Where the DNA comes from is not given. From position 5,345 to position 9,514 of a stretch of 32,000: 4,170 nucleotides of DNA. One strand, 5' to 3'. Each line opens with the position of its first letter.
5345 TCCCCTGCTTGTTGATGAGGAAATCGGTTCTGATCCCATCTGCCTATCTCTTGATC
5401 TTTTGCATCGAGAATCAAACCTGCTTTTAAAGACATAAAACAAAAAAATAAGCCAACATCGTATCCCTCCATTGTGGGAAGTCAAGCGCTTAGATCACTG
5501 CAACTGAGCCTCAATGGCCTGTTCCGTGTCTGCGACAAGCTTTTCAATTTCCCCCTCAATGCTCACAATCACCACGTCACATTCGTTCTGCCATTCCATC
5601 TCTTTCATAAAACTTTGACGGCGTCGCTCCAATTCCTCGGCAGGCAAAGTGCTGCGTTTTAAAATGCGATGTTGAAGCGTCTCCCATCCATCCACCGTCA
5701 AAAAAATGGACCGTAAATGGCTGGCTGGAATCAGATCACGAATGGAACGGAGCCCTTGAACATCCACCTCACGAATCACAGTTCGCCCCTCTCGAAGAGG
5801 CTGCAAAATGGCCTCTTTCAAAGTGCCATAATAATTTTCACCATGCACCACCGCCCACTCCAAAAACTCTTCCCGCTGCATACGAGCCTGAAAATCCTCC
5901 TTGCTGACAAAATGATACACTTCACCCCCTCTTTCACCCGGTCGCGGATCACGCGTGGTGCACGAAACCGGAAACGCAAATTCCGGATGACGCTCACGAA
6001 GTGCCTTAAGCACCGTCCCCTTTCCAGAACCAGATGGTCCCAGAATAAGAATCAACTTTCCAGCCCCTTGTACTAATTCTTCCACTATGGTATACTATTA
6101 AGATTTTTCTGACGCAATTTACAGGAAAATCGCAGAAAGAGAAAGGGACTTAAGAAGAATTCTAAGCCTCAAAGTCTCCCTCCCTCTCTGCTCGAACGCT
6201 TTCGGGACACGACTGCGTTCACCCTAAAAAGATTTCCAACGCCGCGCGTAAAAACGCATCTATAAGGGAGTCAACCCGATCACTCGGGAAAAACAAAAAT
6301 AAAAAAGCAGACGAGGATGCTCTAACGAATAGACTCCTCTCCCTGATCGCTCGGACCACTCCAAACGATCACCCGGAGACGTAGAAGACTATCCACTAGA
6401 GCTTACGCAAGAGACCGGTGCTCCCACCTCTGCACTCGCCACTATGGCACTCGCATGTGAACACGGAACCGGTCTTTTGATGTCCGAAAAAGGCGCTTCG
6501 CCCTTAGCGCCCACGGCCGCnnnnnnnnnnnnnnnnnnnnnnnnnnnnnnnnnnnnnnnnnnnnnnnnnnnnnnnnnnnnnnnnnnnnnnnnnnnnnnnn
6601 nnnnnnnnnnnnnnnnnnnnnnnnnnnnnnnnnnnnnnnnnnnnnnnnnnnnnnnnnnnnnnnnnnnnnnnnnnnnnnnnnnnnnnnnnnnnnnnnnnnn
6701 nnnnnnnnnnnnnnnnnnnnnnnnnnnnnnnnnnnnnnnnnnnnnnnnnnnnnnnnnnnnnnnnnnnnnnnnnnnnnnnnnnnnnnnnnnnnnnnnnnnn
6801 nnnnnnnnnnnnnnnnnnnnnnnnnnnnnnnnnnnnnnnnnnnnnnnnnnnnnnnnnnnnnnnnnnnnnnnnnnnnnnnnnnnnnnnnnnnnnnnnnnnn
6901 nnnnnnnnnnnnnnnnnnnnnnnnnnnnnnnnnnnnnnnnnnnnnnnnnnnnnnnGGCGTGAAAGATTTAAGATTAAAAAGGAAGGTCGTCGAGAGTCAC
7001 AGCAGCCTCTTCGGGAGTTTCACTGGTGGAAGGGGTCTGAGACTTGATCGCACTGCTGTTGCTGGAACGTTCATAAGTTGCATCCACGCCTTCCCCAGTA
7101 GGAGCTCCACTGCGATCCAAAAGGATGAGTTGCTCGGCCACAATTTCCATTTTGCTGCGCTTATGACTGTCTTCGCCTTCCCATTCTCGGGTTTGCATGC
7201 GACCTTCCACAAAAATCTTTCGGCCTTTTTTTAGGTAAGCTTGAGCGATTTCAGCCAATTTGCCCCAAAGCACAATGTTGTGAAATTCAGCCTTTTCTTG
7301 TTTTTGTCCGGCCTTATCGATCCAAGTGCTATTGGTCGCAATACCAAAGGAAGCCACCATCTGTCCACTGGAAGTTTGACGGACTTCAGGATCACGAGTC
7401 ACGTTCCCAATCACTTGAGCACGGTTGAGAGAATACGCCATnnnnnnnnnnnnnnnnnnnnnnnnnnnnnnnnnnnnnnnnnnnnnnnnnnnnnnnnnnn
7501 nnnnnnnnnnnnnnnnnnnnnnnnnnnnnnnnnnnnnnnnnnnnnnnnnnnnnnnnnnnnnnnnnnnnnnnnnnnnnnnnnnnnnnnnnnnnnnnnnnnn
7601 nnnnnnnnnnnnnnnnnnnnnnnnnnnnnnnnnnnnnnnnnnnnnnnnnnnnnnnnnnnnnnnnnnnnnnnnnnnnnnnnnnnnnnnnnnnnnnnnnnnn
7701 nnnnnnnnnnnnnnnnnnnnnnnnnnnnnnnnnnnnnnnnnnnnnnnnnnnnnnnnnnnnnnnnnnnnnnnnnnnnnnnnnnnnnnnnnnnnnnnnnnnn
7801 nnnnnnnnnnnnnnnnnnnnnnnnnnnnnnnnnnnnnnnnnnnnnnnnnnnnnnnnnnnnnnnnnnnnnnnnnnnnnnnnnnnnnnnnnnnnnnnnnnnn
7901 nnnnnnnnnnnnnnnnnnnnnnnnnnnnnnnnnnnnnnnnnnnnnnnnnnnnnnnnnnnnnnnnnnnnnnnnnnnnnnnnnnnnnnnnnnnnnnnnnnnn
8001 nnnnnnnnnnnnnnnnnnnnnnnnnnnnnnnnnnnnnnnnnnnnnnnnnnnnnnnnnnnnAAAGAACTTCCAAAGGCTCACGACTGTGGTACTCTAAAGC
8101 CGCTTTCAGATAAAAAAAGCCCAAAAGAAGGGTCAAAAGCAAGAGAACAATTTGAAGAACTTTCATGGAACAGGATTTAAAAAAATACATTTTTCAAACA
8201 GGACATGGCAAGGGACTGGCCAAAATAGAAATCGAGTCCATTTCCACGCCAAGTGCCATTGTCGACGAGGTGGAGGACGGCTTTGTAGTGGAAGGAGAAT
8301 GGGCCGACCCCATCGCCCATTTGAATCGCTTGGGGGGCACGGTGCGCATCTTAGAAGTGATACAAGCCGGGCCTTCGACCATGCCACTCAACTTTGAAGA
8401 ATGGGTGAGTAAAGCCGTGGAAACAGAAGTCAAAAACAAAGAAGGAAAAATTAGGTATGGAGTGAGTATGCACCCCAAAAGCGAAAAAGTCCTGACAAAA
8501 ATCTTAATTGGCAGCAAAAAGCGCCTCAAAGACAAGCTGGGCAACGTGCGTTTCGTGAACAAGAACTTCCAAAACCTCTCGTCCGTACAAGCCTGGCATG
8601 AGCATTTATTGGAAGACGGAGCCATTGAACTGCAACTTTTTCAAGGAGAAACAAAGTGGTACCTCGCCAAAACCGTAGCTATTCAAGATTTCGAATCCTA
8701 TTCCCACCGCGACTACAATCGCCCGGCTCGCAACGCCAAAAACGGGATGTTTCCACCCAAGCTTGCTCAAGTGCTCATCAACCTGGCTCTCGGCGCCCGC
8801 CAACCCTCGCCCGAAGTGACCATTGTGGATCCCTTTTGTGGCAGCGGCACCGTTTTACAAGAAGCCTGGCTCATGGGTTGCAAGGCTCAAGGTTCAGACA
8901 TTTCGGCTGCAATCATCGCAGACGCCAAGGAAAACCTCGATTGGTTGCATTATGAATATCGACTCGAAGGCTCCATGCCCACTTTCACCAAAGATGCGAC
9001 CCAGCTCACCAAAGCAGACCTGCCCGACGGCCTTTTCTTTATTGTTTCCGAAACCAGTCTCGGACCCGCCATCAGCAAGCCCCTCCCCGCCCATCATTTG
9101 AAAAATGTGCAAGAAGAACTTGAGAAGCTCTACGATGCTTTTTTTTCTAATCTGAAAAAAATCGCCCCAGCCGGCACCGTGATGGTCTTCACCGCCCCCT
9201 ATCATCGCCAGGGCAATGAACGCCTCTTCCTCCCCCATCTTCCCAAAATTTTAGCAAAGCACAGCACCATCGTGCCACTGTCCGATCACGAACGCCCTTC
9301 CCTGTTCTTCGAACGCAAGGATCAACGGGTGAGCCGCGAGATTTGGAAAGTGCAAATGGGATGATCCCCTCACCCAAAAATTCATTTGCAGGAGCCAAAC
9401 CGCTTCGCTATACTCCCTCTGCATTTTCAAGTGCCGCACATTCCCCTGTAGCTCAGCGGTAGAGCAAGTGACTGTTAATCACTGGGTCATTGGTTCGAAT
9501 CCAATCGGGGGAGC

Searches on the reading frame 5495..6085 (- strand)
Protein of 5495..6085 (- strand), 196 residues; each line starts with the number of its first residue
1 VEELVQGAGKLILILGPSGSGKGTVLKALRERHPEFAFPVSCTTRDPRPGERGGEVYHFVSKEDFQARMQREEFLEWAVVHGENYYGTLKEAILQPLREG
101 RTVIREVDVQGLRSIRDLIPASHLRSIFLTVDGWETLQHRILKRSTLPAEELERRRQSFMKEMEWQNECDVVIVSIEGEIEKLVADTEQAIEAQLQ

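Call 43: find_related_loci(query=window:5495-6085:-, collection=metagenome_contigs, flank=10000)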
Query window:5495-6085:- (196 aa) in metagenome_contigs; peptide patterns used: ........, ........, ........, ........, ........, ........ (x = any residue, [..] = any of these).
252 stretches matched a pattern; 98 encode a relative of the query (tblastn E <= 1e-3); the best 80 are kept; 80 distinct loci.
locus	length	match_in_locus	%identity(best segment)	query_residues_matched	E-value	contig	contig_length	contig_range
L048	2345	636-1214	74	1-193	3e-100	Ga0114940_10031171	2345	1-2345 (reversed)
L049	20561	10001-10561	77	8-194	1e-95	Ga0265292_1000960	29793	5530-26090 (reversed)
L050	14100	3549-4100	76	8-191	5e-94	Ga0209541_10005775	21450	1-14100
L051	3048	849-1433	70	1-195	1e-94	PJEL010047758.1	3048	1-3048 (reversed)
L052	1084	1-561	68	10-196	1e-95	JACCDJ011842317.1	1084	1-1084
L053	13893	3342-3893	71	9-192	1e-87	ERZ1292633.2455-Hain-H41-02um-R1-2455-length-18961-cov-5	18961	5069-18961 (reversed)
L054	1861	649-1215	65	4-192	2e-91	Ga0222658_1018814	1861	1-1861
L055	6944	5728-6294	65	4-192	3e-87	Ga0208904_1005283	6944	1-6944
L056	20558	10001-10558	76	9-194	3e-86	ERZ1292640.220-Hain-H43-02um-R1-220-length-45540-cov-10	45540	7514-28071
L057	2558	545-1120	67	8-195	4e-88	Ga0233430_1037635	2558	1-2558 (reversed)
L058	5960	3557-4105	66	9-191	2e-79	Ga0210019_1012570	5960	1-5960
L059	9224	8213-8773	64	9-195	2e-77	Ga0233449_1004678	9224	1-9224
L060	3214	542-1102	64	9-195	7e-78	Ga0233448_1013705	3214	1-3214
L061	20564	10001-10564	62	6-193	2e-75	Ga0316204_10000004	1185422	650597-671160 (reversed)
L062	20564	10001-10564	62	6-193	2e-75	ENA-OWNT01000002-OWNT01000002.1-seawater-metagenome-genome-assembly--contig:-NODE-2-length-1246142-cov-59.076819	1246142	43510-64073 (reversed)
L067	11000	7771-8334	56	9-196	2e-69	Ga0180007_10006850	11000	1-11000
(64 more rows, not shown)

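Call 61: search_protein_families(library=pfam, proteins=[L056:11770-13059:-, L067:3526-5172:+, L056:10890-11804:+, L056:13121-14032:-, L056:14038-14997:-, L056:15896-17407:-], max_evalue=0.001)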
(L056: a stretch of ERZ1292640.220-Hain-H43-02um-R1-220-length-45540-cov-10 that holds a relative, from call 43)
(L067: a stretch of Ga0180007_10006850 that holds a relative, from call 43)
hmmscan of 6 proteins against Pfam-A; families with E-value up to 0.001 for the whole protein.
L056:11770-13059:- (430 aa): 3 families
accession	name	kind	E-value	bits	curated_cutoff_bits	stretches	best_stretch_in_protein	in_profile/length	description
PF00239.26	Resolvase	-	2.6e-22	79.9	23.3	1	12-157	3-144/145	Resolvase, N terminal domain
PF07508.19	Recombinase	-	5.6e-15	55.9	21.1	1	186-274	2-100/102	Recombinase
PF13408.12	Zn_ribbon_recom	-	4e-07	30.8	25.3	1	288-346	2-57/58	Recombinase zinc beta ribbon domain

L067:3526-5172:+ (549 aa): 2 families
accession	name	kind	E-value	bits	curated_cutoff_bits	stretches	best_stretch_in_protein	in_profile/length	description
PF07508.19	Recombinase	-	1.9e-16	60.6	21.1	1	194-301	1-101/102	Recombinase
PF00239.26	Resolvase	-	5.7e-16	59.4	23.3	1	76-170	47-141/145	Resolvase, N terminal domain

L056:10890-11804:+ (305 aa): 0 families

L056:13121-14032:- (304 aa): 0 families

L056:14038-14997:- (320 aa): 1 family
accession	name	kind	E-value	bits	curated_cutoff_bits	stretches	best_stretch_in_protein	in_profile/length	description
PF18739.6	HEPN_Apea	-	8.2e-05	23.5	24.4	1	218-299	36-125/136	Apea-like HEPN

L056:15896-17407:- (504 aa): 1 family
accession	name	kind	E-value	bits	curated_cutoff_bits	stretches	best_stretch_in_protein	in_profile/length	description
PF17289.8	Terminase_6C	-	2.9e-05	24.5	22.6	1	318-459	2-152/155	Terminase RNaseH-like domain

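Call 63: find_homologous_proteins(query=L056:11770-13059:-, max_evalue=1e-20)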
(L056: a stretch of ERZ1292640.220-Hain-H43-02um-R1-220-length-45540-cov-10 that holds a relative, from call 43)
Query L056:11770-13059:- (430 aa): 8000 proteins with E <= 1e-20 among 8000 candidates; the best 120 are listed.
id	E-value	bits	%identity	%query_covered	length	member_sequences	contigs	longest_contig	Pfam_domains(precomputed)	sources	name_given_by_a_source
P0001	6.8e-280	946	98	98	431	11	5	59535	PF07508.20,PF00239.27,PF13408.13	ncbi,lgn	-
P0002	2.7e-220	750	73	100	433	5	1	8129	PF07508.20,PF00239.27,PF13408.13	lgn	-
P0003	9.1e-216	735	76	96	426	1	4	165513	PF07508.20,PF00239.27,PF13408.13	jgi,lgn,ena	jgi:site-specific DNA recombinase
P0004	3.3e-213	727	74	98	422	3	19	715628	PF07508.20,PF00239.27,PF13408.13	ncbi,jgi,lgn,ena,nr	ncbi:recombinase family protein [Candidatus Peregrinibacteria bacterium]|jgi:site-specific DNA recom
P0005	5.6e-211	719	73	96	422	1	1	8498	PF07508.20,PF00239.27,PF13408.13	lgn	-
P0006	9.0e-210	715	73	98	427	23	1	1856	PF07508.20,PF00239.27,PF13408.13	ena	-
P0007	7.5e-209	712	73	98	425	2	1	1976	PF07508.20,PF00239.27,PF13408.13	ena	-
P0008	3.0e-207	707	73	98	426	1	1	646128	PF07508.20,PF00239.27,PF13408.13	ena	-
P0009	2.7e-206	704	72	96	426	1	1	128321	PF07508.20,PF00239.27,PF13408.13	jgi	-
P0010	4.1e-205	700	72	97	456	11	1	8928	PF07508.20,PF00239.27,PF13408.13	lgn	-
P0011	1.5e-204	698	72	98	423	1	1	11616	PF07508.20,PF00239.27,PF13408.13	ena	-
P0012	1.2e-203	695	70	98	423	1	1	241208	PF07508.20,PF00239.27,PF13408.13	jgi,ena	jgi:site-specific DNA recombinase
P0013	1.9e-203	694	72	97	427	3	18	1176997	PF07508.20,PF00239.27,PF13408.13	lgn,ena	-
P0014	2.2e-202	691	69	97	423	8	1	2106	PF07508.20,PF00239.27,PF13408.13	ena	-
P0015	2.5e-202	691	71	98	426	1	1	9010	PF07508.20,PF00239.27,PF13408.13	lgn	-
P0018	5.1e-202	690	71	98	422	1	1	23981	PF07508.20,PF00239.27,PF13408.13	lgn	-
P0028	1.9e-199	681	71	98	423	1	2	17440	PF07508.20,PF00239.27,PF13408.13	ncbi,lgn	-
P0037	2.2e-196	671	69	98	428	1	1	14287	PF07508.20,PF00239.27,PF13408.13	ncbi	-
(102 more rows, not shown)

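Call 64: find_encoding_contigs(protein=P0004, flank=10000, max_places=6)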
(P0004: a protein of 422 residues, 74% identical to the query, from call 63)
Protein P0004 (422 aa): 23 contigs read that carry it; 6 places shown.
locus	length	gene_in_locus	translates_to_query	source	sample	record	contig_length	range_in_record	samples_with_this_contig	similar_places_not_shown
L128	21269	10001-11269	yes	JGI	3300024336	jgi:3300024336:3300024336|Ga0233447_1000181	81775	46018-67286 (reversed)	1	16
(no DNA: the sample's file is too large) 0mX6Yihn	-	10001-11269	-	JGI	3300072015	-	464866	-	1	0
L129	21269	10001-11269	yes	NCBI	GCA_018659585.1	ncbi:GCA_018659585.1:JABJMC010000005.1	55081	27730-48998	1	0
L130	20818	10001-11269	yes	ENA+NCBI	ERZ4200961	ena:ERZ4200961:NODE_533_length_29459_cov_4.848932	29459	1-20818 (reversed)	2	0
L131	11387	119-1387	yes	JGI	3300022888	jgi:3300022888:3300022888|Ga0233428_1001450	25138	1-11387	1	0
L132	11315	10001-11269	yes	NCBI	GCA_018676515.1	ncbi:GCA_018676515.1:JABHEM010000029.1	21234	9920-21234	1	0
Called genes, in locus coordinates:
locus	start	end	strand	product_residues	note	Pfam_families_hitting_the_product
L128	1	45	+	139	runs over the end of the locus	-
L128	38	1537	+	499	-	-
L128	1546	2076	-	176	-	PF12869:tRNA_anti-like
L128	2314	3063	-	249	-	PF12705:PDDEXK_1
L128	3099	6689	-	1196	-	PF02384:N6_Mtase (faint), PF20473:MmeI_Mtase, PF07669:Eco57I, PF12950:TaqI_C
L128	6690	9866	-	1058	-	PF13091:PLDc_2, PF04851:ResIII (faint), PF00176:SNF2-rel_dom, PF00271:Helicase_C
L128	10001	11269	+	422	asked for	PF00239:Resolvase, PF07508:Recombinase, PF13408:Zn_ribbon_recom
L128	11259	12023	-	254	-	-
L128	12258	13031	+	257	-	-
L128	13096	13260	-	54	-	-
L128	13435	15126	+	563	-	PF14716:HHH_8, PF14520:HHH_5 (faint), PF14791:DNA_pol_B_thumb, PF02811:PHP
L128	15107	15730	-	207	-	-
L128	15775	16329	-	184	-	-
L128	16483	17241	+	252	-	PF20260:PUA_4 (weak), PF04452:Methyltrans_RNA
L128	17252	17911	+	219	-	PF02527:GidB, PF13847:Methyltransf_31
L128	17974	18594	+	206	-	-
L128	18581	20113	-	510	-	PF01384:PHO4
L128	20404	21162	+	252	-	PF01978:TrmB (weak)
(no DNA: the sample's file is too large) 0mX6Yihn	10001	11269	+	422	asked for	PF00239:Resolvase, PF07508:Recombinase, PF13408:Zn_ribbon_recom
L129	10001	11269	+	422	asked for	PF00239:Resolvase, PF07508:Recombinase, PF13408:Zn_ribbon_recom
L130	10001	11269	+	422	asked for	PF00239:Resolvase, PF07508:Recombinase, PF13408:Zn_ribbon_recom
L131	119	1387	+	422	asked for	PF00239:Resolvase, PF07508:Recombinase, PF13408:Zn_ribbon_recom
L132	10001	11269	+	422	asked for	PF00239:Resolvase, PF07508:Recombinase, PF13408:Zn_ribbon_recom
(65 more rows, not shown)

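Call 65: find_encoding_contigs(protein=P0013, flank=10000, max_places=6)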
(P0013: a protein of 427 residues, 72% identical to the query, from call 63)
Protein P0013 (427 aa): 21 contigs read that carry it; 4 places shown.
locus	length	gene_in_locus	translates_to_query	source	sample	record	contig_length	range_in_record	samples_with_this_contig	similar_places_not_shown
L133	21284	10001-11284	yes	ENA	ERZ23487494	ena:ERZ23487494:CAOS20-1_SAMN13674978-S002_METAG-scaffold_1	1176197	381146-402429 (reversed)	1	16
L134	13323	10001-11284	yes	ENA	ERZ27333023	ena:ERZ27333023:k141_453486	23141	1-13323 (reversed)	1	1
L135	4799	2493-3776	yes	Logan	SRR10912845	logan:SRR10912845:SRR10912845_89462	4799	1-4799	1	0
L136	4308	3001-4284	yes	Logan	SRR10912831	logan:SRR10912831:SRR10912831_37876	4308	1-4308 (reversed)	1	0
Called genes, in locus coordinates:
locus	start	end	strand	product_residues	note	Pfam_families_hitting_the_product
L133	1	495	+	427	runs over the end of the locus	PF02195:ParB_N, PF01555:N6_N4_Mtase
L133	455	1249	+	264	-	PF01555:N6_N4_Mtase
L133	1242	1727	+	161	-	-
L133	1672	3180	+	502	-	-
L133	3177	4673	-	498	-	PF12705:PDDEXK_1 (weak), PF13482:RNase_H_2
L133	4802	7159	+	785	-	PF04313:HSDR_N (weak), PF13588:HSDR_N_2 (weak), PF00270:DEAD, PF04851:ResIII, PF18766:SWI2_SNF2, PF00271:Helicase_C (weak), PF08463:EcoEI_R_C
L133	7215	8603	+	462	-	PF12161:HsdM_N, PF02384:N6_Mtase, PF07669:Eco57I (weak)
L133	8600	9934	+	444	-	PF01420:Methylase_S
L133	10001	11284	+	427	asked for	PF00239:Resolvase, PF07508:Recombinase, PF13408:Zn_ribbon_recom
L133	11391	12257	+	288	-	-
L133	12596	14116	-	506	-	PF01551:Peptidase_M23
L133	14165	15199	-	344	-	PF00730:HhH-GPD, PF00633:HHH (weak), PF10576:EndIII_4Fe-2S (weak), PF00293:NUDIX, PF14815:NUDIX_4, PF22327:Nudt16-like (weak)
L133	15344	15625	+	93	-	PF01016:Ribosomal_L27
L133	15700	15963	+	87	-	-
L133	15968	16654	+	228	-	-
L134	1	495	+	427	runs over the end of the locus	PF02195:ParB_N, PF01555:N6_N4_Mtase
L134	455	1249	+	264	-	PF01555:N6_N4_Mtase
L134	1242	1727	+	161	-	-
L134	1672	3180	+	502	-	-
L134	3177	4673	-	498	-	PF12705:PDDEXK_1 (weak), PF13482:RNase_H_2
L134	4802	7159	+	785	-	PF04313:HSDR_N (weak), PF13588:HSDR_N_2 (weak), PF00270:DEAD, PF04851:ResIII, PF18766:SWI2_SNF2, PF00271:Helicase_C (weak), PF08463:EcoEI_R_C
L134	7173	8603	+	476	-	PF12161:HsdM_N, PF02384:N6_Mtase, PF07669:Eco57I (weak)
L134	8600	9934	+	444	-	PF01420:Methylase_S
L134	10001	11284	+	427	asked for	PF00239:Resolvase, PF07508:Recombinase, PF13408:Zn_ribbon_recom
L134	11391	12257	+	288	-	-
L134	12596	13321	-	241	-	PF01551:Peptidase_M23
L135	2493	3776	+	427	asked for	PF00239:Resolvase, PF07508:Recombinase, PF13408:Zn_ribbon_recom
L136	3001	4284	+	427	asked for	PF00239:Resolvase, PF07508:Recombinase, PF13408:Zn_ribbon_recom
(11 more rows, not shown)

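Call 74: find_encoding_contigs(protein=P0028, flank=10000, max_places=3)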
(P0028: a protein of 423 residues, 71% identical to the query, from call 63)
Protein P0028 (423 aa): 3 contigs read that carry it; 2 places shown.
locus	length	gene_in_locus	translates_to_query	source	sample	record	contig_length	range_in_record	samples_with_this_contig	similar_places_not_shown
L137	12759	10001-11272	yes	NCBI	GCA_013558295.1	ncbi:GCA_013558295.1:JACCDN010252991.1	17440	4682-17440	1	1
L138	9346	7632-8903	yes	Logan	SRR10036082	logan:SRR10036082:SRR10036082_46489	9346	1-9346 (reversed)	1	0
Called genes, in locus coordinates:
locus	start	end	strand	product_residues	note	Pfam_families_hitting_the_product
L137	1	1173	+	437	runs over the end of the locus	PF02195:ParB_N, PF01555:N6_N4_Mtase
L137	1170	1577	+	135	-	-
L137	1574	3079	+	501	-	-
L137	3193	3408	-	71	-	PF13560:HTH_31 (weak), PF01381:HTH_3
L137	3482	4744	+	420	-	PF00395:SLH, PF00565:SNase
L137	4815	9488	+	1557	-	PF01443:Viral_helicase1 (faint), PF13086:AAA_11, PF13245:AAA_19 (faint), PF13604:AAA_30 (faint), PF13087:AAA_12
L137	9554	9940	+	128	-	-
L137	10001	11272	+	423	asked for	PF00239:Resolvase, PF07508:Recombinase, PF13408:Zn_ribbon_recom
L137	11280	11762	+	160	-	PF07799:DUF1643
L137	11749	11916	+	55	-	-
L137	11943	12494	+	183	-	-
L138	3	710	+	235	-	?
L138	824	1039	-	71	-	PF13560:HTH_31 (weak), PF01381:HTH_3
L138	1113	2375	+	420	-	PF00395:SLH, PF00565:SNase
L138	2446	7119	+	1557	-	PF01443:Viral_helicase1 (faint), PF13086:AAA_11, PF13245:AAA_19 (faint), PF13604:AAA_30 (faint), PF13087:AAA_12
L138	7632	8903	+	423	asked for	PF00239:Resolvase, PF07508:Recombinase, PF13408:Zn_ribbon_recom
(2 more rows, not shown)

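Call 75: find_encoding_contigs(protein=P0018, flank=10000, max_places=3)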
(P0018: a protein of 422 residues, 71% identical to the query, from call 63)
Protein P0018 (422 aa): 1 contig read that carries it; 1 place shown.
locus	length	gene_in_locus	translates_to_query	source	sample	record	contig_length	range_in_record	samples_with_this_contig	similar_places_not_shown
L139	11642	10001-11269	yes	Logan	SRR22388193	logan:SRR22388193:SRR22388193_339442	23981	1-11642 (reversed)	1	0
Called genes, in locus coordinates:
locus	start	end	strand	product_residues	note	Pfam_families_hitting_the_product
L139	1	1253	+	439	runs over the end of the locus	PF02195:ParB_N, PF01555:N6_N4_Mtase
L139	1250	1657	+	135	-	-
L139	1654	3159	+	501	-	-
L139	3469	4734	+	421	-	PF00395:SLH, PF00565:SNase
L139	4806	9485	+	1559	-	PF01443:Viral_helicase1 (faint), PF13086:AAA_11, PF13245:AAA_19 (faint), PF13604:AAA_30 (faint), PF13087:AAA_12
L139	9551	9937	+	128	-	-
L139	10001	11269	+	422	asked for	PF00239:Resolvase, PF07508:Recombinase, PF13408:Zn_ribbon_recom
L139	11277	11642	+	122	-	?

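Call 76: find_encoding_contigs(protein=P0037, flank=10000, max_places=3)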
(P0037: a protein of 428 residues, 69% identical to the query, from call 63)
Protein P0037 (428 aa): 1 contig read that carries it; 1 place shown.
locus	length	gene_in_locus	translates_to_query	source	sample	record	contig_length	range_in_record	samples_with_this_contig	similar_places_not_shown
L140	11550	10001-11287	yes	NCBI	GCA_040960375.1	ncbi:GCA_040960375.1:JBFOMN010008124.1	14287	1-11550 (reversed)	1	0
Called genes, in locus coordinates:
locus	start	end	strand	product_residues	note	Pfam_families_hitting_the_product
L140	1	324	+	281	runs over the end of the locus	PF18144:SMODS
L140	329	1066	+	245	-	-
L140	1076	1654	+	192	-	-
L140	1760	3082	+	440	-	PF02195:ParB_N, PF01555:N6_N4_Mtase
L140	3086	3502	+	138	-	PF13022:HTH_Tnp_1_2 (weak)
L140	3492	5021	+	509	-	-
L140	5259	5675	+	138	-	-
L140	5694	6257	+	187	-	PF11611:DUF4352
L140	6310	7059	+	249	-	PF13588:HSDR_N_2 (weak)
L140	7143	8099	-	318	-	PF00078:RVT_1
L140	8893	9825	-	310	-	-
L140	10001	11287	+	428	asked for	PF00239:Resolvase, PF07508:Recombinase, PF13408:Zn_ribbon_recom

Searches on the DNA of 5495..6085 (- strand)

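Call 52: search_rna_families(sources=[L056, L004, L017, L022, L037, L027], threshold=evalue, max_evalue=1)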
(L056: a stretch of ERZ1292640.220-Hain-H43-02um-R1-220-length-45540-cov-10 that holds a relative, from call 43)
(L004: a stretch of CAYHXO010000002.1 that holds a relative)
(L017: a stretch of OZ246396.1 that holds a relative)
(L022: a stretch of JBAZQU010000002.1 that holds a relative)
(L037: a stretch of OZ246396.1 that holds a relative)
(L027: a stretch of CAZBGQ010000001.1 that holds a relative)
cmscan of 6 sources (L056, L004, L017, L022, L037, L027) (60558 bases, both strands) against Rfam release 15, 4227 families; matches with E-value up to 1: 4.
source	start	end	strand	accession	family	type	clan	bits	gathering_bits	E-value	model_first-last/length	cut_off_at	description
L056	6973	7044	-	RF00005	tRNA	Gene; tRNA;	CL00001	71.3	29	1.3e-13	1-71/71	no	tRNA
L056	10627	10697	+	RF00005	tRNA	Gene; tRNA;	CL00001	62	29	4.8e-11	1-71/71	no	tRNA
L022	2362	2433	-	RF00005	tRNA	Gene; tRNA;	CL00001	61.1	29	8.4e-11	1-71/71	no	tRNA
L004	1260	1331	+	RF00005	tRNA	Gene; tRNA;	CL00001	58.8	29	3.5e-10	1-71/71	no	tRNA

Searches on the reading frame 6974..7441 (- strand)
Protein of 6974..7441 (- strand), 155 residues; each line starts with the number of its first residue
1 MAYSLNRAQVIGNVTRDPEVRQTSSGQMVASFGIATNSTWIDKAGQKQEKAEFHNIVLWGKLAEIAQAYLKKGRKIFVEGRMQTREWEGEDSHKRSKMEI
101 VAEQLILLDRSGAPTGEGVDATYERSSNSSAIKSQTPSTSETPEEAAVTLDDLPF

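Call 13: find_encoding_contigs(protein=window:6974-7441:-, flank=10000, max_places=10)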
Protein window:6974-7441:- (155 aa): no gene with exactly this product is on record in the collection.

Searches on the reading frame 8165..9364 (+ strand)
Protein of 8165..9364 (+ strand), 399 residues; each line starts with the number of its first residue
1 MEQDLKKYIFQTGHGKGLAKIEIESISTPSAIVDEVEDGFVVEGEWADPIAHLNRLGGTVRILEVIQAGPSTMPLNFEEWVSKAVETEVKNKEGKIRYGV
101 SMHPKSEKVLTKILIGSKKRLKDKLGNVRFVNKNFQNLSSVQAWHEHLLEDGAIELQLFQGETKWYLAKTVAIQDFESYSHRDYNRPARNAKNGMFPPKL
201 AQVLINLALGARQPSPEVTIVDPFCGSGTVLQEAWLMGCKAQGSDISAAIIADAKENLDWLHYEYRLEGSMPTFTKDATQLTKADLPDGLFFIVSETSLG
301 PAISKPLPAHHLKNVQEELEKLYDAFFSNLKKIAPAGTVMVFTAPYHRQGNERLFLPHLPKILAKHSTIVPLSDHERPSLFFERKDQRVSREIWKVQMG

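Call 9: search_protein_families(library=pfam, proteins=[window:8165-9364:+], max_evalue=0.01)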
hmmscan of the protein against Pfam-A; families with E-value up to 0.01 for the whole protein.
window:8165-9364:+ (399 aa): 4 families
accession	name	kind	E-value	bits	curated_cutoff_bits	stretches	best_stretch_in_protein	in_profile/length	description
PF01170.24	UPF0020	-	1.2e-09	38.6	22.3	1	192-342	8-166/197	RMKL-like, methyltransferase domain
PF01555.25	N6_N4_Mtase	-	1.3e-06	29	26.7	1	132-256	134-221/221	DNA methylase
PF11599.14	AviRa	-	0.00034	20.6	25.7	1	191-264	24-103/232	RRNA methyltransferase AviRa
PF13847.12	Methyltransf_31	-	0.00051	20.2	27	1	216-264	3-54/145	Methyltransferase domain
